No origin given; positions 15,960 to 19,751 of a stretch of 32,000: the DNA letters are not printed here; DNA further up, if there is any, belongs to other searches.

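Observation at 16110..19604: Single-chain NfnB-like plus NfnA-like iron-sulfur flavoprotein with an unassigned 245-residue N-terminal domain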

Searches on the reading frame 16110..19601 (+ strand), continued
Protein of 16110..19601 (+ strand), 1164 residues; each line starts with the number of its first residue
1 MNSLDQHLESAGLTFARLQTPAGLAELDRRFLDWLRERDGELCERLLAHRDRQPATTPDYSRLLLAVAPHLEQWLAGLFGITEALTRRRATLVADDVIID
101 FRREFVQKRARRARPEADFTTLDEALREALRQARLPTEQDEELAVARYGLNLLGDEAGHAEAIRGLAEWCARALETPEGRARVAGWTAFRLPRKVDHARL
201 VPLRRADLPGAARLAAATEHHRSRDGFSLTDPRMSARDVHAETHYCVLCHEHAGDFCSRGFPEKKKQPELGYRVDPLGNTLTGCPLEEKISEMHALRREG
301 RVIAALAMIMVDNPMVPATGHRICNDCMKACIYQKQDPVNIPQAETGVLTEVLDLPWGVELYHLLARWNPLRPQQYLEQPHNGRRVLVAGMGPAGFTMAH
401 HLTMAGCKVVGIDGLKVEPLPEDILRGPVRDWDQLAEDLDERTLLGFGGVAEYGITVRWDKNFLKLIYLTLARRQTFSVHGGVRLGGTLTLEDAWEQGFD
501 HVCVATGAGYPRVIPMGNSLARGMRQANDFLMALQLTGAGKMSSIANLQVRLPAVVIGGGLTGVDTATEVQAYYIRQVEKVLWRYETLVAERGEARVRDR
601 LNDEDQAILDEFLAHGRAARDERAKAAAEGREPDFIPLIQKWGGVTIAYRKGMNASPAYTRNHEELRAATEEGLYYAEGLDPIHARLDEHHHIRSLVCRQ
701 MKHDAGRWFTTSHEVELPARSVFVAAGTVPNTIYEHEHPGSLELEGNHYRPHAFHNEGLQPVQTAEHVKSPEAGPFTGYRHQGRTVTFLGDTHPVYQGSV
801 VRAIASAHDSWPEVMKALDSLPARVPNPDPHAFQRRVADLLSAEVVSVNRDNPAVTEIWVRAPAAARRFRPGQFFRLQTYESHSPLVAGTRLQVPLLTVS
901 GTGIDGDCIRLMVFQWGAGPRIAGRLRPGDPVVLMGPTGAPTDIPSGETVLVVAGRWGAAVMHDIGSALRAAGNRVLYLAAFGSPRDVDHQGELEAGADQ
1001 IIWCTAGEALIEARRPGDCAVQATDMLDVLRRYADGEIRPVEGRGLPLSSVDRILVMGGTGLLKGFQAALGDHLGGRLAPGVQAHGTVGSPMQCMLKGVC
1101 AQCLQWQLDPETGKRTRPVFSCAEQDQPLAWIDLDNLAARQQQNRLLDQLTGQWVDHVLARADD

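Call 6: find_homologous_proteins(query=window:16110-19601:+, max_evalue=1e-10)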
Query window:16110-19601:+ (1164 aa): 8000 proteins with E <= 1e-10 among 8000 candidates; the best 120 are listed.
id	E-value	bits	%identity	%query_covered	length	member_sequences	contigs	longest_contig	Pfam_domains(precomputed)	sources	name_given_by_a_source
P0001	0.0e+0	2454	91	100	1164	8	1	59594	PF27156.1,PF07992.21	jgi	-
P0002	0.0e+0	1831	71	99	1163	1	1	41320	PF27156.1,PF07992.21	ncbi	-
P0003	0.0e+0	1803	70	99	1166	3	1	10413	PF27156.1,PF07992.21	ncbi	-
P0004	0.0e+0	1798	70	99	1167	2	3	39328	PF27156.1,PF07992.21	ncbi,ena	-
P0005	0.0e+0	1796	70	99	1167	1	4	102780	PF27156.1,PF07992.21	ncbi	ncbi:MAG: FAD-dependent oxidoreductase [Aquisalimonadaceae bacterium]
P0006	0.0e+0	1794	69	99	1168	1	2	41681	PF27156.1,PF07992.21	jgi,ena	-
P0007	0.0e+0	1793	70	99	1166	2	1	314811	PF27156.1,PF07992.21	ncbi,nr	ncbi:MAG: FAD-dependent oxidoreductase [Ectothiorhodospiraceae bacterium]|nr:FAD-dependent oxidoredu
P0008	0.0e+0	1791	68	100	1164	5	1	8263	PF27156.1,PF07992.21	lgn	-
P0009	0.0e+0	1788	69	99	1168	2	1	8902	PF27156.1,PF07992.21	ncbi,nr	ncbi:MAG: FAD-dependent oxidoreductase [Ectothiorhodospiraceae bacterium]|nr:FAD-dependent oxidoredu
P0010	0.0e+0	1785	68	100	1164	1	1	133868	PF27156.1,PF07992.21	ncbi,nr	ncbi:FAD-dependent oxidoreductase [Ectothiorhodospiraceae bacterium WFHF3C12]|nr:FAD-dependent oxido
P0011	0.0e+0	1777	67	100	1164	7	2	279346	PF27156.1,PF07992.21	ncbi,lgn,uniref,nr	ncbi:Dihydroorotate dehydrogenase B (NAD(+)), electron transfer subunit [wastewater metagenome]|unir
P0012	0.0e+0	1775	68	99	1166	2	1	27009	PF27156.1,PF07992.21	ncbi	-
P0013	0.0e+0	1767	69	99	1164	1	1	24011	PF27156.1,PF07992.21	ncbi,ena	-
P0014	0.0e+0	1764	67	100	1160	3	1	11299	PF27156.1,PF07992.21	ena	-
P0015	0.0e+0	1764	67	100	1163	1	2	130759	PF27156.1,PF07992.21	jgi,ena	-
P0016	0.0e+0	1762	67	100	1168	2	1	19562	PF27156.1,PF07992.21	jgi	-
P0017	0.0e+0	1762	67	99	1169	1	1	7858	PF27156.1,PF07992.21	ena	-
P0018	0.0e+0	1755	69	99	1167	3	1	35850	PF27156.1,PF07992.21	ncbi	-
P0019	0.0e+0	1755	67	99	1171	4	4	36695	PF27156.1,PF07992.21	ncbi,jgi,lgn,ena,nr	ncbi:MAG TPA: FAD-dependent oxidoreductase [Gammaproteobacteria bacterium]|nr:FAD-dependent oxidored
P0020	0.0e+0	1755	68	100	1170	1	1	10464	PF27156.1,PF07992.21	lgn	-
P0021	0.0e+0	1755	67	99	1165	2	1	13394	PF27156.1,PF07992.21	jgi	-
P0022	0.0e+0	1751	67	100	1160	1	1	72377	PF27156.1,PF07992.21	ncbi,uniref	ncbi:FAD-dependent oxidoreductase [Arhodomonas sp. SL1]|uniref:FAD-dependent oxidoreductase n=1 Tax=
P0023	0.0e+0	1750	67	99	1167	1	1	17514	PF27156.1,PF07992.21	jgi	-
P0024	0.0e+0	1747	67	100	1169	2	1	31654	PF27156.1,PF07992.21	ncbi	-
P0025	0.0e+0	1746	66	100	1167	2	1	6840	PF27156.1,PF07992.21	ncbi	-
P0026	0.0e+0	1745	67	99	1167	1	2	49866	PF27156.1,PF07992.21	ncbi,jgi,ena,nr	ncbi:MAG TPA: FAD-dependent oxidoreductase [Gammaproteobacteria bacterium]|nr:FAD-dependent oxidored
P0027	0.0e+0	1744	67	99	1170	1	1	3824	PF27156.1,PF07992.21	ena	-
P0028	0.0e+0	1740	67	100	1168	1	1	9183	PF27156.1,PF07992.21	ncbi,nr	ncbi:MAG: FAD-dependent oxidoreductase [Candidatus Competibacterales bacterium]|nr:FAD-dependent oxi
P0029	0.0e+0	1740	66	100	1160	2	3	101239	PF27156.1,PF07992.21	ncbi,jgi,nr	ncbi:MAG: FAD-dependent oxidoreductase [Spiribacter sp.]|jgi:NADPH-dependent glutamate synthase beta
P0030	0.0e+0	1738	66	100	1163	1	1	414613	PF27156.1,PF07992.21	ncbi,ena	-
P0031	0.0e+0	1737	65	100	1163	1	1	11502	PF27156.1,PF07992.21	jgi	jgi:NADPH-dependent glutamate synthase beta subunit-like oxidoreductase/NAD(P)H-flavin reductase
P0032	0.0e+0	1736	67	99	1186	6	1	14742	PF27156.1,PF07992.21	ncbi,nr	ncbi:pyridine nucleotide-disulfide oxidoreductase [Nitrosococcus oceani]|nr:pyridine nucleotide-disu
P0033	0.0e+0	1734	66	99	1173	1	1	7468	PF27156.1,PF07992.21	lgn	-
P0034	0.0e+0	1734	66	100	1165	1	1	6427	PF27156.1,PF07992.21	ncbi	-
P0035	0.0e+0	1733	66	100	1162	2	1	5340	PF27156.1,PF07992.21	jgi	jgi:NADPH-dependent glutamate synthase beta subunit-like oxidoreductase/NAD(P)H-flavin reductase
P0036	0.0e+0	1732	67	99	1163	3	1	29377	PF27156.1,PF07992.21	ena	-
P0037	0.0e+0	1732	66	100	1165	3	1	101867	PF14691.12,PF27156.1,PF07992.21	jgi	jgi:NADPH-dependent glutamate synthase beta subunit-like oxidoreductase/NAD(P)H-flavin reductase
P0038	0.0e+0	1732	66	100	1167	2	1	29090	PF27156.1,PF07992.21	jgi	jgi:NADPH-dependent glutamate synthase beta subunit-like oxidoreductase/NAD(P)H-flavin reductase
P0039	0.0e+0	1730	66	99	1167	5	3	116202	PF27156.1,PF07992.21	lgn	-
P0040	0.0e+0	1728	65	99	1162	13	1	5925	PF27156.1,PF07992.21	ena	-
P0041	0.0e+0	1725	66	100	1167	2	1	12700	PF27156.1,PF07992.21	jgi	jgi:NADPH-dependent glutamate synthase beta subunit-like oxidoreductase/NAD(P)H-flavin reductase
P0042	0.0e+0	1724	66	99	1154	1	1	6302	PF27156.1,PF07992.21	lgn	-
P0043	0.0e+0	1724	66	99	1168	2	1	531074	PF27156.1,PF07992.21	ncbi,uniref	ncbi:pyridine nucleotide-disulfide oxidoreductase [Halofilum ochraceum]|uniref:pyridine nucleotide-d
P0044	0.0e+0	1723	66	99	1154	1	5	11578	PF27156.1,PF07992.21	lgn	-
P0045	0.0e+0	1722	65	100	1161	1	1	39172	PF27156.1,PF07992.21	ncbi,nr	ncbi:MAG: pyridine nucleotide-disulfide oxidoreductase [Nitrococcus sp.]|nr:pyridine nucleotide-disu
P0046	0.0e+0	1721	67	99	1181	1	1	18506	PF27156.1,PF07992.21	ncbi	-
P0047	0.0e+0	1721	66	100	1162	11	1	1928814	PF27156.1,PF07992.21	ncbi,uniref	ncbi:FAD-dependent oxidoreductase [Spiribacter onubensis]|uniref:FAD-dependent oxidoreductase n=1 Ta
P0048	0.0e+0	1720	66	100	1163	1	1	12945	PF27156.1,PF07992.21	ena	-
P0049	0.0e+0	1720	66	99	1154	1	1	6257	PF27156.1,PF07992.21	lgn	-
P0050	0.0e+0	1720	67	99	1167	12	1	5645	PF27156.1,PF07992.21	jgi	jgi:NADPH-dependent glutamate synthase beta subunit-like oxidoreductase/NAD(P)H-flavin reductase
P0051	0.0e+0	1720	64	99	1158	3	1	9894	PF27156.1,PF07992.21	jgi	-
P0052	0.0e+0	1719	64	100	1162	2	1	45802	PF27156.1,PF07992.21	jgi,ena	jgi:NADPH-dependent glutamate synthase beta subunit-like oxidoreductase/NAD(P)H-flavin reductase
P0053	0.0e+0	1718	66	99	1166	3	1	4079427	PF27156.1,PF07992.21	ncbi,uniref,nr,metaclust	ncbi:conserved hypothetical protein [Nitrosococcus halophilus Nc 4]|uniref:FAD-binding FR-type domai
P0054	0.0e+0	1718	66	100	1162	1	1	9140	PF27156.1,PF07992.21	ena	-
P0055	0.0e+0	1715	66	100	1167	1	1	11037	PF27156.1,PF07992.21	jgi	jgi:NADPH-dependent glutamate synthase beta subunit-like oxidoreductase/NAD(P)H-flavin reductase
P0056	0.0e+0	1715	67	99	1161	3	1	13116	PF27156.1,PF07992.21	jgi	-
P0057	0.0e+0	1715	65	100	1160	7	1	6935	PF27156.1,PF07992.21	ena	-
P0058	0.0e+0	1715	65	100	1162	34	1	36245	PF27156.1,PF07992.21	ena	-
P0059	0.0e+0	1714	67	99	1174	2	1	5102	PF27156.1,PF07992.21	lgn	-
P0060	0.0e+0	1714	65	100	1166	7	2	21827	PF27156.1,PF07992.21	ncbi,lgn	-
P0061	0.0e+0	1712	66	99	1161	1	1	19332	PF27156.1,PF07992.21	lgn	-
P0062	0.0e+0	1712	67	98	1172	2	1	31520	PF27156.1,PF07992.21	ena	-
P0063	0.0e+0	1712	66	99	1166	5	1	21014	PF27156.1,PF07992.21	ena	-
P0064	0.0e+0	1711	67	99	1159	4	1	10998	PF27156.1,PF07992.21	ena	-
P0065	0.0e+0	1708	65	100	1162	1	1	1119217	PF27156.1,PF07992.21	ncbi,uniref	ncbi:FAD-dependent oxidoreductase [Spiribacter sp. 1M153]|uniref:FAD-dependent oxidoreductase n=1 Ta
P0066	0.0e+0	1706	65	100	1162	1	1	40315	PF27156.1,PF07992.21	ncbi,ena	-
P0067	0.0e+0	1706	65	100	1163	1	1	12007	PF27156.1,PF07992.21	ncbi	-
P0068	0.0e+0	1706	64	100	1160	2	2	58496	PF27156.1,PF07992.21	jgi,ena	jgi:NADPH-dependent glutamate synthase beta subunit-like oxidoreductase/NAD(P)H-flavin reductase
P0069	0.0e+0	1705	64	100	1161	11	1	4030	PF27156.1,PF07992.21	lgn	-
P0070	0.0e+0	1705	66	100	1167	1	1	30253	PF27156.1,PF07992.21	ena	-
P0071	0.0e+0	1704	65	99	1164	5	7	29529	PF27156.1,PF07992.21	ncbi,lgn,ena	-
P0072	0.0e+0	1703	66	100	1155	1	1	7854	PF27156.1,PF07992.21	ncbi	-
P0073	0.0e+0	1703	65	99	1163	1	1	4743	PF27156.1,PF07992.21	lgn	-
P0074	0.0e+0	1701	65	100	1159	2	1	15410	PF27156.1,PF07992.21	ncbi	-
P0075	0.0e+0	1701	65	100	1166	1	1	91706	PF27156.1,PF07992.21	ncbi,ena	-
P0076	0.0e+0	1700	64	100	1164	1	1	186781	PF27156.1,PF07992.21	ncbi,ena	-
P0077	0.0e+0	1700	65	99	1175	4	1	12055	PF27156.1,PF07992.21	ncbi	-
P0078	0.0e+0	1699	64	100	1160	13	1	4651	PF27156.1,PF07992.21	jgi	-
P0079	0.0e+0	1698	66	99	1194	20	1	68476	PF27156.1,PF07992.21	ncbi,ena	-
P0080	0.0e+0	1697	65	100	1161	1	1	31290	PF27156.1,PF07992.21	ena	-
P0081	0.0e+0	1696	65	100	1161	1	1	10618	PF27156.1,PF07992.21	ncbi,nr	ncbi:MAG: pyridine nucleotide-disulfide oxidoreductase [Nitrococcus sp.]|nr:pyridine nucleotide-disu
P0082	0.0e+0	1694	67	98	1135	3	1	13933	PF27156.1,PF07992.21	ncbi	ncbi:MAG: FAD-dependent oxidoreductase, partial [Halofilum sp. (in: g-proteobacteria)]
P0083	0.0e+0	1693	66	99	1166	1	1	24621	PF27156.1,PF07992.21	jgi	jgi:NADPH-dependent glutamate synthase beta subunit-like oxidoreductase/NAD(P)H-flavin reductase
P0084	0.0e+0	1692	65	100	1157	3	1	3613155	PF27156.1,PF07992.21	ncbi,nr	ncbi:FAD-dependent oxidoreductase [Nitrococcus mobilis]|nr:FAD-dependent oxidoreductase [Nitrococcus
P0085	0.0e+0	1691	65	99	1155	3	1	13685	PF27156.1,PF07992.21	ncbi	-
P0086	0.0e+0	1691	64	100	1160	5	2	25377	PF27156.1,PF07992.21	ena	-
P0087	0.0e+0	1691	65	99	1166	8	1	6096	PF27156.1,PF07992.21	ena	-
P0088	0.0e+0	1686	63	99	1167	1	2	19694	PF27156.1,PF07992.21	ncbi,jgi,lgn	ncbi:MAG: FAD-dependent oxidoreductase [Gammaproteobacteria bacterium]|jgi:NADPH-dependent glutamate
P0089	0.0e+0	1686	66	99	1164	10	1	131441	PF27156.1,PF07992.21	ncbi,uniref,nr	ncbi:FAD-dependent oxidoreductase [Halorhodospira sp. 9622]|uniref:FAD-dependent oxidoreductase n=1 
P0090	0.0e+0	1682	66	99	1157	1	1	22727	PF27156.1,PF07992.21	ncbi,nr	ncbi:MAG TPA: FAD-dependent oxidoreductase [Candidatus Competibacteraceae bacterium]|nr:FAD-dependen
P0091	0.0e+0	1680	66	99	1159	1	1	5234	PF27156.1,PF07992.21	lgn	-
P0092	0.0e+0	1679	66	95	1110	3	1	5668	PF27156.1,PF07992.21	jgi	jgi:NADPH-dependent glutamate synthase beta subunit-like oxidoreductase/NAD(P)H-flavin reductase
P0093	0.0e+0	1678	66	99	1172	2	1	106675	PF27156.1,PF07992.21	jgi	-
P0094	0.0e+0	1678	65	99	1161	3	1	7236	PF27156.1,PF07992.21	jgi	jgi:NADPH-dependent glutamate synthase beta subunit-like oxidoreductase/NAD(P)H-flavin reductase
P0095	0.0e+0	1677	65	99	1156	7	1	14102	PF14691.12,PF27156.1,PF07992.21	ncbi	-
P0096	0.0e+0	1677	64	100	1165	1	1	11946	PF27156.1,PF07992.21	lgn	-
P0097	0.0e+0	1677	65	99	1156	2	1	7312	PF27156.1,PF07992.21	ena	-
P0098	0.0e+0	1677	65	99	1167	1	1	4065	PF27156.1,PF07992.21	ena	-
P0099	0.0e+0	1675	63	100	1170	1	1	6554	PF27156.1,PF07992.21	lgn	-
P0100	0.0e+0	1674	63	99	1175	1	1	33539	PF27156.1,PF07992.21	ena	-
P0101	0.0e+0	1674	66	99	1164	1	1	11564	PF27156.1,PF07992.21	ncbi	-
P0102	0.0e+0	1674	64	100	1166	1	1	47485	PF27156.1,PF07992.21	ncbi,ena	-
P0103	0.0e+0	1671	66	99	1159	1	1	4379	PF27156.1,PF07992.21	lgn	-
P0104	0.0e+0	1670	62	100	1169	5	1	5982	PF27156.1,PF07992.21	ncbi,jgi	ncbi:MAG: pyridine nucleotide-disulfide oxidoreductase [Gammaproteobacteria bacterium]|jgi:NADPH-dep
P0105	0.0e+0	1669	64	99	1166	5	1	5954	PF27156.1,PF07992.21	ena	-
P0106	0.0e+0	1669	67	99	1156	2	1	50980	PF27156.1,PF07992.21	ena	-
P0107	0.0e+0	1667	63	99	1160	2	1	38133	PF27156.1,PF07992.21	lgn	-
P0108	0.0e+0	1666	64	99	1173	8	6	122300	PF27156.1,PF07992.21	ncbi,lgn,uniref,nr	ncbi:FAD-dependent oxidoreductase [Acidithiobacillus sp. CV18-2]|uniref:FAD-dependent oxidoreductase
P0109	0.0e+0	1666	64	99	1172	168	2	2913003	PF27156.1,PF07992.21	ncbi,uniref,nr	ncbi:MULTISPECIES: FAD-dependent oxidoreductase [Acidithiobacillus]|uniref:FAD-dependent oxidoreduct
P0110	0.0e+0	1666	64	100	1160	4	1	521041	PF27156.1,PF07992.21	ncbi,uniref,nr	ncbi:pyridine nucleotide-disulfide oxidoreductase [Spiribacter sp. C176]|uniref:Pyridine nucleotide-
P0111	0.0e+0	1661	65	99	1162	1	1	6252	PF27156.1,PF07992.21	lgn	-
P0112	0.0e+0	1661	64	99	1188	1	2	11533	PF27156.1,PF07992.21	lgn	-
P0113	0.0e+0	1660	64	99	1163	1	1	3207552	PF27156.1,PF07992.21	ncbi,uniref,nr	ncbi:hypothetical protein Acife_0066 [Acidithiobacillus ferrivorans SS3]|uniref:FAD-binding FR-type 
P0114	0.0e+0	1658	64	100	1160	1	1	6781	PF27156.1,PF07992.21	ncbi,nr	ncbi:MAG: FAD-dependent oxidoreductase [Gammaproteobacteria bacterium]|nr:FAD-dependent oxidoreducta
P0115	0.0e+0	1658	64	100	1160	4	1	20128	PF27156.1,PF07992.21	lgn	-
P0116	0.0e+0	1657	64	99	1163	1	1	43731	PF27156.1,PF07992.21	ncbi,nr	ncbi:pyridine nucleotide-disulfide oxidoreductase [Acidithiobacillus ferrivorans]|nr:FAD-dependent o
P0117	0.0e+0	1657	64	99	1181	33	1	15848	PF27156.1,PF07992.21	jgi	jgi:NADPH-dependent glutamate synthase beta subunit-like oxidoreductase/NAD(P)H-flavin reductase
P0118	0.0e+0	1657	64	99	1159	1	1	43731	PF27156.1,PF07992.21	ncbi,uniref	ncbi:FAD-dependent oxidoreductase [Acidithiobacillus ferrivorans]|uniref:FAD-dependent oxidoreductas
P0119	0.0e+0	1655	67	93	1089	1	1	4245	PF07992.21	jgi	jgi:NADPH-dependent glutamate synthase beta subunit-like oxidoreductase/NAD(P)H-flavin reductase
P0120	0.0e+0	1654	64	99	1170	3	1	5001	PF27156.1,PF07992.21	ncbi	-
